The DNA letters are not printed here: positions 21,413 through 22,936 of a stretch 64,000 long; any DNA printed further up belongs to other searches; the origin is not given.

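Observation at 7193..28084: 21-kb envelope-glycan island with an unusual enzyme set: GT-C transferases, lipid-carrier GT2, Ugd, amidotransferase and five methyltransferase domains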

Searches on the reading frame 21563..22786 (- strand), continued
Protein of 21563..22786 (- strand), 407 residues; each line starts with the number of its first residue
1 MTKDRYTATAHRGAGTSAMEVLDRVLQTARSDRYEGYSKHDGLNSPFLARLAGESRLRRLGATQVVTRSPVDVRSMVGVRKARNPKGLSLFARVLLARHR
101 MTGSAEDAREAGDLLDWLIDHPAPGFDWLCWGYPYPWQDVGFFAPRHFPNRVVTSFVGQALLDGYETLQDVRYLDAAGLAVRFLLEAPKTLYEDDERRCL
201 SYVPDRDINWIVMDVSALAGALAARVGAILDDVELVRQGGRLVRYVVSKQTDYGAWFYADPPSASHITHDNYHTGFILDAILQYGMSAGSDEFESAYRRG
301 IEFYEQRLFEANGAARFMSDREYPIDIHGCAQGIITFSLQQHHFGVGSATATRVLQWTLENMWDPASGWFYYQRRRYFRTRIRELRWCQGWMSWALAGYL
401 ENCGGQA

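Call 93: search_protein_families(library=pfam, proteins=[P0377, P0394, P0421, P0488, P0492, P0436, P0365, P0385], max_evalue=0.001)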
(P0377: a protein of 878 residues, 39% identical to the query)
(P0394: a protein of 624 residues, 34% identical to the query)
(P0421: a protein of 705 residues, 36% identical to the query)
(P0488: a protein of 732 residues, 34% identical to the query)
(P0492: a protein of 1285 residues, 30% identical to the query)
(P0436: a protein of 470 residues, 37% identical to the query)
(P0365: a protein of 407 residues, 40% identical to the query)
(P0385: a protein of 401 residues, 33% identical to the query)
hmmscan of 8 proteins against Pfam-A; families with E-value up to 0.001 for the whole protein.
P0377 (878 aa): 9 families
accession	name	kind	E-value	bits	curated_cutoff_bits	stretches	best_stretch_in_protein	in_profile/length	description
PF04432.18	FrhB_FdhB_C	-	1.6e-26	93.4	23.3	1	177-347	3-144/150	Coenzyme F420 hydrogenase/dehydrogenase, beta subunit C terminus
PF04422.18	FrhB_FdhB_N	-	8.4e-20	71.1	22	1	92-168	2-77/78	Coenzyme F420 hydrogenase/dehydrogenase, beta subunit N-term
PF00037.32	Fer4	-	1.1e-08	34.9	21.1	1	44-62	1-19/24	4Fe-4S binding domain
PF12838.12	Fer4_7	-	3.4e-08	34.2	27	1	17-62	2-49/52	4Fe-4S dicluster domain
PF13187.11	Fer4_9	-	3.1e-07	30.8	27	1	17-63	2-49/52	4Fe-4S dicluster domain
PF12837.12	Fer4_6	-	4.6e-07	29.9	25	1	43-62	1-20/24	4Fe-4S binding domain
PF14697.11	Fer4_21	-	7.3e-06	26.5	35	1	17-62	8-52/59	4Fe-4S dicluster domain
PF12797.12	Fer4_2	-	8.9e-06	25.8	24.5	1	44-62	3-21/22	4Fe-4S binding domain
PF13183.11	Fer4_8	-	2.2e-05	25.3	27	0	49-73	3-22/68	4Fe-4S dicluster domain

P0394 (624 aa): 1 family
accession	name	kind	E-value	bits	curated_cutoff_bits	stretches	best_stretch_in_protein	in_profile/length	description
PF00733.27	Asn_synthase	-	7.8e-32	111.7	21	1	66-209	211-353/354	Asparagine synthase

P0421 (705 aa): 2 families
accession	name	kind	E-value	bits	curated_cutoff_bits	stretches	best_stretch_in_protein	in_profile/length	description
PF00535.33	Glycos_transf_2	-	2.1e-19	70.5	23.3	1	15-150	3-130/168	Glycosyl transferase family 2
PF13641.12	Glyco_tranf_2_3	-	2e-08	35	27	1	12-133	3-120/230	Glycosyltransferase like family 2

P0488 (732 aa): 2 families
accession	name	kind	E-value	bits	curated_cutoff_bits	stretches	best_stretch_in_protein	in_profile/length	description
PF00535.33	Glycos_transf_2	-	1.6e-18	67.6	23.3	1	432-568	2-130/168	Glycosyl transferase family 2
PF13641.12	Glyco_tranf_2_3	-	2.6e-08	34.6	27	1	431-560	4-130/230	Glycosyltransferase like family 2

P0492 (1285 aa): 30 families (the best 25 are shown)
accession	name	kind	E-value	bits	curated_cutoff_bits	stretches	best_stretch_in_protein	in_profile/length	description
PF00515.34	TPR_1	-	1.4e-14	53.6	27.8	1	38-69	2-33/34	Tetratricopeptide repeat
PF07719.23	TPR_2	-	2.4e-14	52.6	27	0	72-103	2-33/34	Tetratricopeptide repeat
PF13847.12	Methyltransf_31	-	5.1e-14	52.6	27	1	1080-1203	6-132/145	Methyltransferase domain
PF13649.12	Methyltransf_25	-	5.4e-14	53.1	27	1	1083-1172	3-96/97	Methyltransferase domain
PF13181.12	TPR_8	-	8.6e-14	50.9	25.7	0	72-103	2-33/34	Tetratricopeptide repeat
PF14559.12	TPR_19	-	1.8e-13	51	25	3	89-145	9-64/68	Tetratricopeptide repeat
PF08241.18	Methyltransf_11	-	5.5e-13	49.8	21.2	1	1082-1177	1-95/95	Methyltransferase domain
PF13431.12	TPR_17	-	6.4e-13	48.3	24.4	0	95-125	3-33/34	Tetratricopeptide repeat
PF08242.18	Methyltransf_12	-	2.7e-12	47.7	30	1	1082-1174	1-97/98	Methyltransferase domain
PF13432.12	TPR_16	-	1.1e-11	45.4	32.7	1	8-67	2-61/65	Tetratricopeptide repeat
PF13489.12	Methyltransf_23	-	1.2e-11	45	27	1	1063-1183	7-122/164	Methyltransferase domain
PF13428.12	TPR_14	-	2.1e-11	43.8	23.5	0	72-111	2-41/44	Tetratricopeptide repeat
PF13424.12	TPR_12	-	6.4e-11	42.7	30.1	2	38-102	4-76/77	Tetratricopeptide repeat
PF13414.12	TPR_11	-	5.9e-10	39.1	26.8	0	10-49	1-40/42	TPR repeat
PF13371.12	TPR_9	-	4.9e-09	36.5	35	0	80-142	4-66/73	Tetratricopeptide repeat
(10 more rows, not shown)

P0436 (470 aa): 3 families
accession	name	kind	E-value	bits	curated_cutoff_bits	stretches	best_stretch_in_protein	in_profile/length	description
PF13692.12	Glyco_trans_1_4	-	4.1e-14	53.5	27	1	1-52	91-142/142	Glycosyl transferases group 1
PF00534.26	Glycos_transf_1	-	1e-13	51.6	26.4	1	1-64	107-170/172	Glycosyl transferases group 1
PF13524.12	Glyco_trans_1_2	-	3.6e-10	40.4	25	1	3-80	67-140/144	Glycosyl transferase-like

P0365 (407 aa): 2 families
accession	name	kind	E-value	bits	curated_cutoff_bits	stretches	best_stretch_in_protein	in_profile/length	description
PF07470.19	Glyco_hydro_88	-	3.9e-06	26.5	26.6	0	88-122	79-113/352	Glycosyl Hydrolase Family 88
PF07944.18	Beta-AFase-like_GH127_cat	-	0.00064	19.3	24.9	0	159-178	182-201/376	Beta-L-arabinofuranosidase, GH127 catalytic domain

P0385 (401 aa): 2 families
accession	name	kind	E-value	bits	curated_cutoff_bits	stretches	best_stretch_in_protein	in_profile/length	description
PF07944.18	Beta-AFase-like_GH127_cat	-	0.00015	21.3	24.9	1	144-284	128-251/376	Beta-L-arabinofuranosidase, GH127 catalytic domain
PF07470.19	Glyco_hydro_88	-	0.00072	19.1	26.6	0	148-239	36-112/352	Glycosyl Hydrolase Family 88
